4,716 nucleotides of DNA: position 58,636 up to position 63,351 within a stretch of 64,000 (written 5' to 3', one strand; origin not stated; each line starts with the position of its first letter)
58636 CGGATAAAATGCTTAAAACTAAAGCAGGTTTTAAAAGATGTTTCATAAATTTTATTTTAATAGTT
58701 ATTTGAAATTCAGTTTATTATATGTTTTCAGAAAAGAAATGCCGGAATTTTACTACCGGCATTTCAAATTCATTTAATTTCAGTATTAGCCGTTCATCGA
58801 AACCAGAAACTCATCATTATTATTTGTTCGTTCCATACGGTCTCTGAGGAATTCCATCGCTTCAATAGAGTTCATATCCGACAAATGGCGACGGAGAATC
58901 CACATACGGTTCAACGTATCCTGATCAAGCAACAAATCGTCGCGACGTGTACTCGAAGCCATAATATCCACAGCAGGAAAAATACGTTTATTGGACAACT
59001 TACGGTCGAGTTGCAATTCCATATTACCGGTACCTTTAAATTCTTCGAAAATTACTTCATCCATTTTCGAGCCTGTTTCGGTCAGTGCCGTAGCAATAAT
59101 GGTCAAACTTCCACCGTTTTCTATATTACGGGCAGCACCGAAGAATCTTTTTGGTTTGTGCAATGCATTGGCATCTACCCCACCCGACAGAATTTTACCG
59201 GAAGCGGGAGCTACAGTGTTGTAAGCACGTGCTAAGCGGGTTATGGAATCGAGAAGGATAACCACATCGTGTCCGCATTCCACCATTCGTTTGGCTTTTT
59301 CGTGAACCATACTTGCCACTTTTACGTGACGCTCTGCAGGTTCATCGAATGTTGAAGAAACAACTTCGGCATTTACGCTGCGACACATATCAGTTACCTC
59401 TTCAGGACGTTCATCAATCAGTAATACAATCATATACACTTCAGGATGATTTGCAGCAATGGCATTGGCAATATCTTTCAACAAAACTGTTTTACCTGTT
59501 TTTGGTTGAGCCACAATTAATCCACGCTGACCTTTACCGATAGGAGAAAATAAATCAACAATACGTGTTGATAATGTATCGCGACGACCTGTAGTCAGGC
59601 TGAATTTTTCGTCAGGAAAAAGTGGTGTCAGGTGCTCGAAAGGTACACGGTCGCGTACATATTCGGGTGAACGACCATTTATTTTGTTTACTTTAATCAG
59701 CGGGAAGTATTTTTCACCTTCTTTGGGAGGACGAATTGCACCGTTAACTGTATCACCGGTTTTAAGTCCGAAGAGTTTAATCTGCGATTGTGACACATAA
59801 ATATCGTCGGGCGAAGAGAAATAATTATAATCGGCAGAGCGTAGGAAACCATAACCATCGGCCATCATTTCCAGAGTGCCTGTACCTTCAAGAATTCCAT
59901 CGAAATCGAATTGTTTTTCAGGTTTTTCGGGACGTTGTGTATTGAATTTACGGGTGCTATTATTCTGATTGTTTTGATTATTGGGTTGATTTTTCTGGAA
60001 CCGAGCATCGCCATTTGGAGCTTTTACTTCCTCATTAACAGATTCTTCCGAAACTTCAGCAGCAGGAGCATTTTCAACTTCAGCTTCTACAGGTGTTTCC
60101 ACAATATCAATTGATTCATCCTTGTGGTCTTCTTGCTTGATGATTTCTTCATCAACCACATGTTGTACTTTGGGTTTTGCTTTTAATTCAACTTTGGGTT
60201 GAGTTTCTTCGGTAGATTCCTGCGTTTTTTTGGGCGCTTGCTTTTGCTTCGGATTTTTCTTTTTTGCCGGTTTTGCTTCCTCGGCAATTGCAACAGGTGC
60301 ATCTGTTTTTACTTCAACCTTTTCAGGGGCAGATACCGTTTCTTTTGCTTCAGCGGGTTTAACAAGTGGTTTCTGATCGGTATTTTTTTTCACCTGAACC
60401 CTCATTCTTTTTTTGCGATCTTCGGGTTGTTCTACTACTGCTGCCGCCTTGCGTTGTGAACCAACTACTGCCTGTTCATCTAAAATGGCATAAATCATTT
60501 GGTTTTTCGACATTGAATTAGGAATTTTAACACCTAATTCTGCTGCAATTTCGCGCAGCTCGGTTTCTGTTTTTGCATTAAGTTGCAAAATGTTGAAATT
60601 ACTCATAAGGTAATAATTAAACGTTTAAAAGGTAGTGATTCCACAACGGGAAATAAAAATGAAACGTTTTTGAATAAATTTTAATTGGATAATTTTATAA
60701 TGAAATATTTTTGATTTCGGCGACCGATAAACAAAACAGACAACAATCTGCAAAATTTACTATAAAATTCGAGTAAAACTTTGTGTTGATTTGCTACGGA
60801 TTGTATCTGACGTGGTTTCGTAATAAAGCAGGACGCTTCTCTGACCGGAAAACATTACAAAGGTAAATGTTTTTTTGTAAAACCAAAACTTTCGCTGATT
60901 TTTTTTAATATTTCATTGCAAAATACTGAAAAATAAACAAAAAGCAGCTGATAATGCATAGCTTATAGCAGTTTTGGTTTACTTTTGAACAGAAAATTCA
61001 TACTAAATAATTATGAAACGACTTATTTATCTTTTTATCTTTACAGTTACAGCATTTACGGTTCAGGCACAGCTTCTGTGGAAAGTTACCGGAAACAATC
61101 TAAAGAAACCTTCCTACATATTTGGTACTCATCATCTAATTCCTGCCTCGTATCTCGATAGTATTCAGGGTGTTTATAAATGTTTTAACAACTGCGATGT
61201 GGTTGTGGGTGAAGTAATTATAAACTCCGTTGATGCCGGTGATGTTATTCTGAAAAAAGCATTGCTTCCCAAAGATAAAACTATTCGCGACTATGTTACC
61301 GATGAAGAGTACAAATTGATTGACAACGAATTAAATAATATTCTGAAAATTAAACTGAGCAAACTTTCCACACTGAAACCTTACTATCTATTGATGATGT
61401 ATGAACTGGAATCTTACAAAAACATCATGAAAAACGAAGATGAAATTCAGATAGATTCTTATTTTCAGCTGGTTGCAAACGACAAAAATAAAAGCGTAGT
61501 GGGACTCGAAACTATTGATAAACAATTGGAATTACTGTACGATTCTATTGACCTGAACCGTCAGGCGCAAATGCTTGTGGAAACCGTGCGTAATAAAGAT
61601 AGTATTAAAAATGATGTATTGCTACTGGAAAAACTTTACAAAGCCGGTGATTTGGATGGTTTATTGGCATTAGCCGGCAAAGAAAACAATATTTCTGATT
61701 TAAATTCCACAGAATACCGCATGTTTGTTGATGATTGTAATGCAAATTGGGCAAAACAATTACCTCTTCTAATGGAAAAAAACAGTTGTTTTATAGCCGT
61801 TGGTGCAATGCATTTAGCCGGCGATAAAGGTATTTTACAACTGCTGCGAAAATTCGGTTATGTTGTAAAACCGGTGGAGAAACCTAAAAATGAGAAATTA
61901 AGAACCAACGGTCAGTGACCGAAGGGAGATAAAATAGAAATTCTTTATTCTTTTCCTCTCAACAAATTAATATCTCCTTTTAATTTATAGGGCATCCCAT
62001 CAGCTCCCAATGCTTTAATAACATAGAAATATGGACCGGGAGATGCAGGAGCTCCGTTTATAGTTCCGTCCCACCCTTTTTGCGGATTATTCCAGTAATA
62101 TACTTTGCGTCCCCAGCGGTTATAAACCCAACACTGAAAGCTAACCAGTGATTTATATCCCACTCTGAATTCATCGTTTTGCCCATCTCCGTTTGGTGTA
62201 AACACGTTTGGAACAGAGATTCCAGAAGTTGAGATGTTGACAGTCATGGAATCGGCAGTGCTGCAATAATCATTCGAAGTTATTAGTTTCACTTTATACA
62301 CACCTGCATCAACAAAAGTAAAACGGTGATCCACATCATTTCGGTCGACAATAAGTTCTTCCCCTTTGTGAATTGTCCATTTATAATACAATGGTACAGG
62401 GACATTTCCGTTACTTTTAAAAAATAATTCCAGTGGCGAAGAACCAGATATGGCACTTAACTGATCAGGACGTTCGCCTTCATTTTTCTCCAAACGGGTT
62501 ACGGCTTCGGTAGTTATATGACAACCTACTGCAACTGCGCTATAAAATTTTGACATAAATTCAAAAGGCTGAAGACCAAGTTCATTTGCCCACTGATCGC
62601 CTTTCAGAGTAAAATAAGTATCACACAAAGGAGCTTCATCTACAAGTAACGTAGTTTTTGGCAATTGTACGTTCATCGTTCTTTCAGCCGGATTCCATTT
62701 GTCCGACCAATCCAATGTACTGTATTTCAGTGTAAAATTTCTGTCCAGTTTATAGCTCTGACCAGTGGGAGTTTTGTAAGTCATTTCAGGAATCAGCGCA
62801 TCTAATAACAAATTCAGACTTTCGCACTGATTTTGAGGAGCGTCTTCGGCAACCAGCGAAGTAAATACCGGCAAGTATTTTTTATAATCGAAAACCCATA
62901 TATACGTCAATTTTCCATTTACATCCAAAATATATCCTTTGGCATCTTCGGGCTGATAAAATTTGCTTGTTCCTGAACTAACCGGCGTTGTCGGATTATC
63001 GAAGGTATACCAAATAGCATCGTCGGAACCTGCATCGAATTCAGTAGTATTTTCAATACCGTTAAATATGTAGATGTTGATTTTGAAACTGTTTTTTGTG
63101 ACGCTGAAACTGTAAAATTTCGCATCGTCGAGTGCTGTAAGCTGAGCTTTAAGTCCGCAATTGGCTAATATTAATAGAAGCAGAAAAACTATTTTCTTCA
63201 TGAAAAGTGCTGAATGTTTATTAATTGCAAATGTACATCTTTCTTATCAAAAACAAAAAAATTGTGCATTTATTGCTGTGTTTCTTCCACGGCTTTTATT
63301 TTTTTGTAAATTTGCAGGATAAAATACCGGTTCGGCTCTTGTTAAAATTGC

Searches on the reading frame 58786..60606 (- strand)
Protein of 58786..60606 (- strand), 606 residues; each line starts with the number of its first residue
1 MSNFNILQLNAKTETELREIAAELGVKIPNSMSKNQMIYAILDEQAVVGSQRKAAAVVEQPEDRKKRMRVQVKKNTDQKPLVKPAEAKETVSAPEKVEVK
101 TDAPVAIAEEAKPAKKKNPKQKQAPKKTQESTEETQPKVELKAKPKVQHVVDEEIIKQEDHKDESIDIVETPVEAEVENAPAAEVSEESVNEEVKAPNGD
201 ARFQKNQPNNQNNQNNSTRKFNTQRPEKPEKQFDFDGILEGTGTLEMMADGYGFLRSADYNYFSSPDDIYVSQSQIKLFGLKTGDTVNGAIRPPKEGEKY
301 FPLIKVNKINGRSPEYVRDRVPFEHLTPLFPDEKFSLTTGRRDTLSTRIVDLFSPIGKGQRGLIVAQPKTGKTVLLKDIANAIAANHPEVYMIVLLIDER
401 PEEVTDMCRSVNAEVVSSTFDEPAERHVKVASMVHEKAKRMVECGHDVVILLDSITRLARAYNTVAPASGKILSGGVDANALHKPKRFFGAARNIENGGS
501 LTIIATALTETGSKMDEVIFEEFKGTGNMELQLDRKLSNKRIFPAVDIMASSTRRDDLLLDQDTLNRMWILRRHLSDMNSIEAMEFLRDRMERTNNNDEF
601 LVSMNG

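Call 12: search_protein_families(library=pfam, proteins=[window:58786-60606:-], max_evalue=0.001)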
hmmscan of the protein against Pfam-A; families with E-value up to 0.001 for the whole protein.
window:58786-60606:- (606 aa): 4 families
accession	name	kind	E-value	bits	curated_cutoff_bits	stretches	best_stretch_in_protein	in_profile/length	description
PF07497.18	Rho_RNA_bind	-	1.2e-32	111.9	27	1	242-315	2-73/73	Rho termination factor, RNA-binding domain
PF00006.31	ATP-synt_ab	-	2.5e-29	102.9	29.5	1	348-552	3-212/213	ATP synthase alpha/beta family, nucleotide-binding domain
PF07498.18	Rho_N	-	2.2e-11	44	24.9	1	8-46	1-39/43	Rho termination factor, N-terminal domain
PF13481.12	AAA_25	-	0.00064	19.8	27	0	356-461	30-158/195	AAA domain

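Call 25: list_cluster_members(proteins=[P0001, window:58786-60606:-, window:34862-35566:+])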
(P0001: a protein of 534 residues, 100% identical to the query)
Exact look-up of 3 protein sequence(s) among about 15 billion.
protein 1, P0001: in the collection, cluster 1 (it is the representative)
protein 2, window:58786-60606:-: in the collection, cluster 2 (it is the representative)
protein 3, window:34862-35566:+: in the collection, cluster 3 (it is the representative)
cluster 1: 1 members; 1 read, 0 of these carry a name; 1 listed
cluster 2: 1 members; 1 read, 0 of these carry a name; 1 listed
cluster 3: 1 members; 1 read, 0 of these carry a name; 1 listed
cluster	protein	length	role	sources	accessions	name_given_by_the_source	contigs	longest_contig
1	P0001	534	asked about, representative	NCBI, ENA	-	-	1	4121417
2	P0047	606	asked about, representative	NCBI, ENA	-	-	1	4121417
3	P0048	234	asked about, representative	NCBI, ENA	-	-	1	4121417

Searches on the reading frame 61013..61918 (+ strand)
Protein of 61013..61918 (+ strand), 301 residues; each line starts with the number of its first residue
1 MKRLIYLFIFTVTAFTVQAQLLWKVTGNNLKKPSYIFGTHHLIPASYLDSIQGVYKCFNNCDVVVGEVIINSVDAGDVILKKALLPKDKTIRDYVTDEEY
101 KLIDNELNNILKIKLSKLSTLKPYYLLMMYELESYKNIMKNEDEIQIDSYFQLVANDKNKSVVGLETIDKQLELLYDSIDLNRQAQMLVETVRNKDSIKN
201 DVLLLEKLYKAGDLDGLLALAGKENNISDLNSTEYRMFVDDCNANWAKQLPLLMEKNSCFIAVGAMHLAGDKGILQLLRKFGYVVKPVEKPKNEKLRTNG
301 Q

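Call 12: search_protein_families(library=pfam, proteins=[window:61013-61918:+], max_evalue=0.001)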
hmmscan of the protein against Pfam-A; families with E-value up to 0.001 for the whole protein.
window:61013-61918:+ (301 aa): 1 family
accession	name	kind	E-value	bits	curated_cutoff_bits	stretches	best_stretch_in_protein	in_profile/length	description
PF01963.22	TraB_PrgY_gumN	-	2.5e-55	188.6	26.8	1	21-287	1-263/263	TraB/PrgY/gumN family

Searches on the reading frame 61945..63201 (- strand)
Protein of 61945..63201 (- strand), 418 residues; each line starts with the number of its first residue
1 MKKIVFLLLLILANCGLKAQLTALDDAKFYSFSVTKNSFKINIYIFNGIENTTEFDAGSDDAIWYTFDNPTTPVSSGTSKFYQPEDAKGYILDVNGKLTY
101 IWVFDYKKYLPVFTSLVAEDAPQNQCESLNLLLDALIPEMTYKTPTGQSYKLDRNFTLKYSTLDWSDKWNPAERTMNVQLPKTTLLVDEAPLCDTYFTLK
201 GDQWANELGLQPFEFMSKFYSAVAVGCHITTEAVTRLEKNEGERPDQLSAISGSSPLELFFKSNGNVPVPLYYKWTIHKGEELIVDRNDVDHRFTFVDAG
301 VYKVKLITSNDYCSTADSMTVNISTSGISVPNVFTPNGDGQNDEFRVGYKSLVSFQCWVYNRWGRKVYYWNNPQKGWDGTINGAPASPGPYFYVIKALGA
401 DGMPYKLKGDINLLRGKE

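Call 12: search_protein_families(library=pfam, proteins=[window:61945-63201:-], max_evalue=0.001)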
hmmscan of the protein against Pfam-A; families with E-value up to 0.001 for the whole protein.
window:61945-63201:- (418 aa): 1 family
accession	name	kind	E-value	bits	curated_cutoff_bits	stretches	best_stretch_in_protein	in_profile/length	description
PF13585.12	CHU_C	-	5.8e-18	65.3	27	1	328-397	1-72/86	CHU_C Type IX secretion signal domain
